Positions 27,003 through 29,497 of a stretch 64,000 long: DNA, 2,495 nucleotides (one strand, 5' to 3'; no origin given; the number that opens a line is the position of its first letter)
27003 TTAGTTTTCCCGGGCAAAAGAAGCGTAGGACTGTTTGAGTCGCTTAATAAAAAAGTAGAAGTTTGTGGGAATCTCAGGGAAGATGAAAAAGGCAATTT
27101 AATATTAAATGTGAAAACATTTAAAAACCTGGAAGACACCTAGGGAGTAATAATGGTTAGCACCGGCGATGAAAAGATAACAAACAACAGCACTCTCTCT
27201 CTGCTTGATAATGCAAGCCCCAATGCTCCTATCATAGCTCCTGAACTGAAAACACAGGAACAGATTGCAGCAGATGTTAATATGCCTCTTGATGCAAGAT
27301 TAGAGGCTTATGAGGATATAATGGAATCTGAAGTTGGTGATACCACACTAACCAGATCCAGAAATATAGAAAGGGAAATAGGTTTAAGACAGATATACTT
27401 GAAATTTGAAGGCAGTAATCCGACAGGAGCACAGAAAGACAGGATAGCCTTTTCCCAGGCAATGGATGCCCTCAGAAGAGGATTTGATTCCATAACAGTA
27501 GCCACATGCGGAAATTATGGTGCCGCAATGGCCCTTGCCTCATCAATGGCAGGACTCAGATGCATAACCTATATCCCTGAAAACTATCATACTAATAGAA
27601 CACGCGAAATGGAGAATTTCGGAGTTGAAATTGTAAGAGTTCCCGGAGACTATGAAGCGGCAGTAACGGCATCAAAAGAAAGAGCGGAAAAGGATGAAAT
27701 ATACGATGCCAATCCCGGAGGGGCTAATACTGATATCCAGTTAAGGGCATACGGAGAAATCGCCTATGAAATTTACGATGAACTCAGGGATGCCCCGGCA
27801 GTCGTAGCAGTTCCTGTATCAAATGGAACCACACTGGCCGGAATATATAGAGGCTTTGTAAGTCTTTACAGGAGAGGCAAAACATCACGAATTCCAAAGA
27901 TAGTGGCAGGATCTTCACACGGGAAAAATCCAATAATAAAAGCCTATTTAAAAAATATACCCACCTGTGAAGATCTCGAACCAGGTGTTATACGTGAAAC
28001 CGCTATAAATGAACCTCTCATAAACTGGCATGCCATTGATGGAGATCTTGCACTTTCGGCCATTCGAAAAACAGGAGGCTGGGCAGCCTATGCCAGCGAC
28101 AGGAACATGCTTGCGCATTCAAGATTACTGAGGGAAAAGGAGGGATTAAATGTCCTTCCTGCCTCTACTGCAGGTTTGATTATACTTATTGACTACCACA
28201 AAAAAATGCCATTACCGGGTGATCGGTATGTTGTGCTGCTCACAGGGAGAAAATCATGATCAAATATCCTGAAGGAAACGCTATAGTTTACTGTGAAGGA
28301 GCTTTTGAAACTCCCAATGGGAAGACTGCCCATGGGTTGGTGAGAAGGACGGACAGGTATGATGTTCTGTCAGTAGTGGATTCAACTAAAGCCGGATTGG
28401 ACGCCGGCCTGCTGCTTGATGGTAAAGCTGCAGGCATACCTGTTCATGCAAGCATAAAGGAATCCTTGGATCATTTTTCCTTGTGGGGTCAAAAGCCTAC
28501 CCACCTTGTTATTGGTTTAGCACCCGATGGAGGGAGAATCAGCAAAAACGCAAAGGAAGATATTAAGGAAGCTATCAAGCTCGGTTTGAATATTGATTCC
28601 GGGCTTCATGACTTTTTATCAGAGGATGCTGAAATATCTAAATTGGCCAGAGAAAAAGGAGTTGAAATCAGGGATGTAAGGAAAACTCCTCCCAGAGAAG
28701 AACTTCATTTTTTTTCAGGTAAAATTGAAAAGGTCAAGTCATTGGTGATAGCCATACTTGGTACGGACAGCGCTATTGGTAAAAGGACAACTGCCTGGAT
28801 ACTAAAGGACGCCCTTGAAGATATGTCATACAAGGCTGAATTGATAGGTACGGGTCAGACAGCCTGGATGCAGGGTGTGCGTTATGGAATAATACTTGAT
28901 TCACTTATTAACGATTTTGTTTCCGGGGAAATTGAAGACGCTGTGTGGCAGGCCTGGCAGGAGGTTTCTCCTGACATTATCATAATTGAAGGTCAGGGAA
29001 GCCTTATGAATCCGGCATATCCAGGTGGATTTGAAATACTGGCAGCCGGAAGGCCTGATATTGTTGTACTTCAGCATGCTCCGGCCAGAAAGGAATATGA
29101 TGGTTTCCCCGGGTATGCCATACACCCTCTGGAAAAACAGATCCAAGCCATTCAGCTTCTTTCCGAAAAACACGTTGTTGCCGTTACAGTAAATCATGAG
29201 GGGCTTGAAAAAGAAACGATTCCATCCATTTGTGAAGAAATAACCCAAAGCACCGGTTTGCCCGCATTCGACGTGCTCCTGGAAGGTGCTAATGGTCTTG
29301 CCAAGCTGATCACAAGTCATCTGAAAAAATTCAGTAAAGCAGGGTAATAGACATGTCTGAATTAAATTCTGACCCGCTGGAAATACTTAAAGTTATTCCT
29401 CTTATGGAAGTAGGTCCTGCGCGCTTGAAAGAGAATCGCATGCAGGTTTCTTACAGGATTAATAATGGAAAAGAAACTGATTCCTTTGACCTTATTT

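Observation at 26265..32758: Sigma-54-driven orphan six-gene operon with an unprecedented enzyme combination (top candidate for a new system)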

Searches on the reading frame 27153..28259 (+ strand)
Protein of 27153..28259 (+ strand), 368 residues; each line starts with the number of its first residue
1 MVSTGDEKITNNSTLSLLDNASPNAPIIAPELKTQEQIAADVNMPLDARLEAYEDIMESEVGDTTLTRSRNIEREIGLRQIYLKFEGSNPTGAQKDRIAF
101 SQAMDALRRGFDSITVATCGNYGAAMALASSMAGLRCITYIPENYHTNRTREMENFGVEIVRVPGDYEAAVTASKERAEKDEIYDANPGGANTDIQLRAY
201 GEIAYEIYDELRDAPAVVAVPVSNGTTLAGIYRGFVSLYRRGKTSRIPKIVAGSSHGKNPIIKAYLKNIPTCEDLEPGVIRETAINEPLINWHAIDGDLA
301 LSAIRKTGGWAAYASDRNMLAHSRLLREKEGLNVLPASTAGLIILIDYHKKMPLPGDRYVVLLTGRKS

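Call 3: search_protein_families(library=pfam, proteins=[window:27153-28259:+], max_evalue=0.01)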
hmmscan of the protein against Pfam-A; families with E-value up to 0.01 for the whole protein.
window:27153-28259:+ (368 aa): 1 family
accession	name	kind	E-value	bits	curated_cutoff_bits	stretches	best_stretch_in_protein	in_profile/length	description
PF00291.31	PALP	-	5.6e-55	187.2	35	1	60-365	4-295/295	Pyridoxal-phosphate dependent enzyme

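Call 4: search_protein_families(library=ncbifam, proteins=[window:27153-28259:+], max_evalue=0.01)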
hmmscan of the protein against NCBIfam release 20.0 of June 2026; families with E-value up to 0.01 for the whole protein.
window:27153-28259:+ (368 aa): 44 families (the best 25 are shown)
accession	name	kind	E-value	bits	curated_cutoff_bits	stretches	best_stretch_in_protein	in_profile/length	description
NF004996.0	PRK06381.1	equivalog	3.7e-127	423.8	266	1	59-367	11-318/319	threonine synthase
NF004170.0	PRK05638.1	equivalog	2.6e-36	125.1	421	1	58-365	61-353/442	threonine synthase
NF006050.0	PRK08197.1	equivalog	3e-30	105.3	303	1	62-363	79-376/406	threonine synthase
TIGR00260.1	thrC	equivalog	2.5e-27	95.9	167.1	1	50-352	8-314/340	threonine synthase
NF005035.0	PRK06450.1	equivalog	1e-26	93.6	301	1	79-365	65-332/338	threonine synthase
NF008735.0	PRK11761.1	equivalog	3.1e-19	69.4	413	1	57-213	6-166/296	cysteine synthase CysM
NF006205.0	PRK08329.1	equivalog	1.1e-18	67.4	358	1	79-261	72-251/347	threonine synthase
NF006094.0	PRK08246.1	subfamily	5.2e-17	62.2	331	1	46-235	6-189/310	serine/threonine dehydratase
TIGR01136.1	cysKM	subfamily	1.8e-16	60.4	344.15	1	58-231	2-180/299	cysteine synthase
TIGR01138.1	cysM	equivalog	4.3e-16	59.3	394.2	1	58-164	3-112/290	cysteine synthase B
NF005292.0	PRK06815.1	equivalog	3.4e-15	55.9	371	1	54-231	12-186/320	threonine/serine dehydratase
TIGR01137.1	cysta_beta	equivalog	3.5e-15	55.6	510.25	1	57-233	5-189/457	cystathionine beta-synthase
NF007989.0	PRK10717.1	equivalog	5e-15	55.4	387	1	57-232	8-195/334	cysteine synthase A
TIGR01139.1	cysK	equivalog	4.8e-14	52.3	350.95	1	59-231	3-180/298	cysteine synthase A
NF004771.0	PRK06110.1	equivalog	6.3e-14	51.8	317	1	48-231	6-186/323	threonine dehydratase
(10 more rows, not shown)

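Call 14: search_solved_structures(query=window:27153-28259:+, max_evalue=1e-10)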
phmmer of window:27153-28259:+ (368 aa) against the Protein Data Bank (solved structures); distinct sequences matched with E-value up to 1e-10: 37.
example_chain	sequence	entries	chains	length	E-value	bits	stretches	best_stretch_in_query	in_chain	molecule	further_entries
2zsj_A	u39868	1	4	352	1.3e-26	96.9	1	60-350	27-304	Threonine synthase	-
6cgq_A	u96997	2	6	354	7.5e-24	87.8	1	61-366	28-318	Threonine synthase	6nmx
2d1f_A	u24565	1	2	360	1.2e-22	83.9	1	62-345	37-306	Threonine synthase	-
1uim_A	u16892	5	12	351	3.4e-22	82.4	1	74-365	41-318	Threonine Synthase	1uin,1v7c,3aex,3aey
5ohx_A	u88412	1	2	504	1.3e-13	54.2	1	55-237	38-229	Cystathionine beta-synthase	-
8stw_A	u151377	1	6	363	4.2e-13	52.5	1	55-231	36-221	Cystathionine beta-synthase, K384N variant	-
1m54_A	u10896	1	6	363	4.5e-13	52.4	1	55-231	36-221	CYSTATHIONINE BETA-SYNTHASE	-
5mms_A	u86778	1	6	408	6.5e-13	51.9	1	55-168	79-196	Cystathionine beta-synthase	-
1jbq_A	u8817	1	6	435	7.7e-13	51.6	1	55-168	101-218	CYSTATHIONINE BETA-SYNTHASE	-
2jc3_A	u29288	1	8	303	1e-12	51.2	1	57-166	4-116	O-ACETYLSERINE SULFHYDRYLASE B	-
9sqq_A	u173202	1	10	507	1.1e-12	51.1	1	55-168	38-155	Cystathionine beta-synthase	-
9shm_A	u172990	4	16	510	1.1e-12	51.1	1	55-168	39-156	Cystathionine beta-synthase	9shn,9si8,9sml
4pcu_A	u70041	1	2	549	1.2e-12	51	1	55-231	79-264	Cystathionine beta-synthase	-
2bhs_A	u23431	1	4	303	1.2e-12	51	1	57-166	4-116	CYSTEINE SYNTHASE B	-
2v03_A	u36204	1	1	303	1.2e-12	51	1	57-166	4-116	Cysteine synthase B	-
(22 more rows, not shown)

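Call 60: search_solved_structures(query=window:27153-28259:+, max_evalue=1e-20, show_alignments=4)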
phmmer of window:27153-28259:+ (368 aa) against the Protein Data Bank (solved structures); distinct sequences matched with E-value up to 1e-20: 4.
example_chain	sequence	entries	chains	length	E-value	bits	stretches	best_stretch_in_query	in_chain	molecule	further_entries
2zsj_A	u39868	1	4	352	1.3e-26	96.9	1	60-350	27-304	Threonine synthase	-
6cgq_A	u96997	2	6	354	7.5e-24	87.8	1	61-366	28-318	Threonine synthase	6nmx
2d1f_A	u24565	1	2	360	1.2e-22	83.9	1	62-345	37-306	Threonine synthase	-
1uim_A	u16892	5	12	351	3.4e-22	82.4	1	74-365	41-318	Threonine Synthase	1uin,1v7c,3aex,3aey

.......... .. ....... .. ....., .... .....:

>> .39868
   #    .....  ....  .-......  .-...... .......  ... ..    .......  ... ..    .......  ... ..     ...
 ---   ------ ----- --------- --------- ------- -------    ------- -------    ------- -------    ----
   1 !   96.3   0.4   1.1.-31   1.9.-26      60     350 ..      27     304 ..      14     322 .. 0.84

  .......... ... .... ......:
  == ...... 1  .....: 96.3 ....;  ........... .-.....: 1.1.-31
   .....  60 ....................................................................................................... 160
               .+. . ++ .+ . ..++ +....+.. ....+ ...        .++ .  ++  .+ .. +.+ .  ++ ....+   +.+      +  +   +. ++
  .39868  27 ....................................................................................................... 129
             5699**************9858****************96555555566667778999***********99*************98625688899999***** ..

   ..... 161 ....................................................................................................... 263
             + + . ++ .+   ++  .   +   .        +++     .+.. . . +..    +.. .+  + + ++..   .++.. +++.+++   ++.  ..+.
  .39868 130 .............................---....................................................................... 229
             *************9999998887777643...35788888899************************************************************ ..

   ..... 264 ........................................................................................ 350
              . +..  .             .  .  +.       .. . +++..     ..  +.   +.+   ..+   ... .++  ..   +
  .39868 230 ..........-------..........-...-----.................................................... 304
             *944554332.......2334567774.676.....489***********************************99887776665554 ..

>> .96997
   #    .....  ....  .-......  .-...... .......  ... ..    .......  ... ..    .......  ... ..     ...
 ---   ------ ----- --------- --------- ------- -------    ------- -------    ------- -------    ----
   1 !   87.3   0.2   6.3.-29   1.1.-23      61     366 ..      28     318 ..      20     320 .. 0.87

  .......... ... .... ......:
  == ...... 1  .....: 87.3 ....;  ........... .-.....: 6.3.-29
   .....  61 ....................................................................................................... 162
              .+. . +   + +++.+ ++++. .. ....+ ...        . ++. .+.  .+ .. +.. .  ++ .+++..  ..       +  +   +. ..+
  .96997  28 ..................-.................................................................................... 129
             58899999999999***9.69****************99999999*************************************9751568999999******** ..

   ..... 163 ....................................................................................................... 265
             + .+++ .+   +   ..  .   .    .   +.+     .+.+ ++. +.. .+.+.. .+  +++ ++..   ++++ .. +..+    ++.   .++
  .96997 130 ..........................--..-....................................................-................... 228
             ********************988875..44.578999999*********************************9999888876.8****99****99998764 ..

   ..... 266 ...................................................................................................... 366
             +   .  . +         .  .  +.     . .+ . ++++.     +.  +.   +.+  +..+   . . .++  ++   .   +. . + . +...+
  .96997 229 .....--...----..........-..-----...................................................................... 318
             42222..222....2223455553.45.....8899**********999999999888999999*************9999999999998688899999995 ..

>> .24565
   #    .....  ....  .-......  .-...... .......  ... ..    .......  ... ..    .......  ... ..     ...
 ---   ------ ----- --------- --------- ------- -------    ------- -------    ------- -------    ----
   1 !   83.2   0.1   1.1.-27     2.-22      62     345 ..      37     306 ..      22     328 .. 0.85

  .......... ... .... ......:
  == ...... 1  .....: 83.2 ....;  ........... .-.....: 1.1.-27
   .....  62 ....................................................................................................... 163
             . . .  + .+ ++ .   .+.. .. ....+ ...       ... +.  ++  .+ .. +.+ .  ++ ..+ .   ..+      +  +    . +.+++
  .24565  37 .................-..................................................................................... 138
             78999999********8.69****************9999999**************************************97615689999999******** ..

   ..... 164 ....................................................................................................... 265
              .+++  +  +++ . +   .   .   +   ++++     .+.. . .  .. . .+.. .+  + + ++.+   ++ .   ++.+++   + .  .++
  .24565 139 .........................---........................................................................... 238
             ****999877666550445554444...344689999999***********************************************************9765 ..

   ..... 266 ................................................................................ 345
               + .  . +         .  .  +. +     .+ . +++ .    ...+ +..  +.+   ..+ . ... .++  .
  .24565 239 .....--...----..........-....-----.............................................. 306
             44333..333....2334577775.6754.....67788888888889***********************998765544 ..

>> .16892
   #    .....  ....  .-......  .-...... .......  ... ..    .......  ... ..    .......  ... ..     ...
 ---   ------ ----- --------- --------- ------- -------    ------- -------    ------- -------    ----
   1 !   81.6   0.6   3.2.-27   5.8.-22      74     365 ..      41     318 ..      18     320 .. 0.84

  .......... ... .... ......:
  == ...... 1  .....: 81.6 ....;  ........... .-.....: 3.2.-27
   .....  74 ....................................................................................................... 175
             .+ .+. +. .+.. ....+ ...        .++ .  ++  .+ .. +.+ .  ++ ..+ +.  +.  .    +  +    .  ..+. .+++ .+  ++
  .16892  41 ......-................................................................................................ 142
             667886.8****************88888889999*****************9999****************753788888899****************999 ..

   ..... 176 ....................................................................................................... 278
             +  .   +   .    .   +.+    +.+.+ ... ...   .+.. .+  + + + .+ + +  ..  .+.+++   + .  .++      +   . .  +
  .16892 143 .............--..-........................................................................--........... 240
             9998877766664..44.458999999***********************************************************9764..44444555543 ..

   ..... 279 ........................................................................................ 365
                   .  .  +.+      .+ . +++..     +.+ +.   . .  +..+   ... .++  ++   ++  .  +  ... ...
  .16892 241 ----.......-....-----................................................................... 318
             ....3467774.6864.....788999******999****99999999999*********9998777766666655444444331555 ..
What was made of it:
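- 27153..28259 (+): g3: fold-type II PLP enzyme, ThrC-like, with PLP lysine K95. It is one of the two invariant genes of the cassette. Aligned to ThrC 1uim, T88 becomes Y, N154 becomes D and R160 becomes T (call 60).
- On Threonine synthase (g3): K95 aligns with K61 of ThrC 1uim (calls 3, 60). The aligned residues are Y, D and T (call 60).
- g3 lacks the residues I recall as the phosphate site of threonine synthase, so its substrate is unknown (call 60). g3 fails TIGR00260 thrC and differs at three ThrC active-site positions (calls 4, 60).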

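Call 83: search_protein_families(library=padloc, proteins=[window:27153-28259:+], max_evalue=0.01)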
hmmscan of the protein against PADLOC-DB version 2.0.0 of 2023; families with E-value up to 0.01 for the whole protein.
window:27153-28259:+ (368 aa): 0 families

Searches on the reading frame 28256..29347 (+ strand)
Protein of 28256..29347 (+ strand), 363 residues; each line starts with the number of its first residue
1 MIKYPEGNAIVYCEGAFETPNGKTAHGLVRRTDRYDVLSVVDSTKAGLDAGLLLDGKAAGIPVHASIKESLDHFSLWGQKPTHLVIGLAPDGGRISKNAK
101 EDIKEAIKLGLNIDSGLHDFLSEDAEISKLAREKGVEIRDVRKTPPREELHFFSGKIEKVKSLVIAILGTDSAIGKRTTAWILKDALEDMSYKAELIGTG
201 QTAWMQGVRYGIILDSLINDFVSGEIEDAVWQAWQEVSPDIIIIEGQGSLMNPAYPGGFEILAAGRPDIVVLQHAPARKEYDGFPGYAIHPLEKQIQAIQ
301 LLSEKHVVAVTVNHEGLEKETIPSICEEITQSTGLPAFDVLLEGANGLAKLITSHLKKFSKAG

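Call 3: search_protein_families(library=pfam, proteins=[window:28256-29347:+], max_evalue=0.01)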
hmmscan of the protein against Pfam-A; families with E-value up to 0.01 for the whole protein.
window:28256-29347:+ (363 aa): 2 families
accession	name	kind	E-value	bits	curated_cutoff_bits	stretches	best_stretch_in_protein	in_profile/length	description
PF07755.17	DUF1611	-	6.6e-64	215.5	25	1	152-348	2-200/201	Domain of unknown function (DUF1611_C) P-loop domain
PF17396.8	DUF1611_N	-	3.5e-25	88.6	22.6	1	44-143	2-94/95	Domain of unknown function (DUF1611_N) Rossmann-like domain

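Call 4: search_protein_families(library=ncbifam, proteins=[window:28256-29347:+], max_evalue=0.01)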
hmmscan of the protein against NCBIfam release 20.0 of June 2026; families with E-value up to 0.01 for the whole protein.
window:28256-29347:+ (363 aa): 2 families
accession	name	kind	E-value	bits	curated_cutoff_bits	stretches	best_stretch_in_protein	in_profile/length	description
NF041892.1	DgcN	equivalog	2.2e-45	155.1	480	1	83-349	59-323/326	N-acetyltransferase DgcN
TIGR04066.1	nat_prod_clost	hypoth_equivalog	0.00029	20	200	1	95-252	81-240/361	TIGR04066 family peptide maturation system protein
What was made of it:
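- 28256..29347 (+): g4: DUF1611 protein (Rossmann-like N domain plus P-loop domain, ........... at residue 169). It is a distant relative of the D-glutamate N-acetyltransferase DgcN. DgcN NF041892 155 bits against a cutoff of 480 (calls 3, 4).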

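Call 15: search_solved_structures(query=window:28256-29347:+, max_evalue=0.001)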
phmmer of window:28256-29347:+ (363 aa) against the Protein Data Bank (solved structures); distinct sequences matched with E-value up to 0.001: 3.
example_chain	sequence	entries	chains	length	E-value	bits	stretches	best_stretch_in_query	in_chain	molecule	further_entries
2g0t_A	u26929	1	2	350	6.1e-40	140.7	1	8-318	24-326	conserved hypothetical protein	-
7xrj_A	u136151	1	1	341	7.5e-29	104.2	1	83-354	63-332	Putative NAD-dependent epimerase/dehydratase family protein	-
2obn_A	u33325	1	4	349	5.2e-28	101.4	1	9-349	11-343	Hypothetical protein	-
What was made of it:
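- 28256..29347 (+): PDB relatives 2g0t, 7xrj, 2obn (call 15).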

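Call 83: search_protein_families(library=padloc, proteins=[window:28256-29347:+], max_evalue=0.01)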
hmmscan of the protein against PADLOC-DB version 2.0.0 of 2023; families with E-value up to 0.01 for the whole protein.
window:28256-29347:+ (363 aa): 0 families
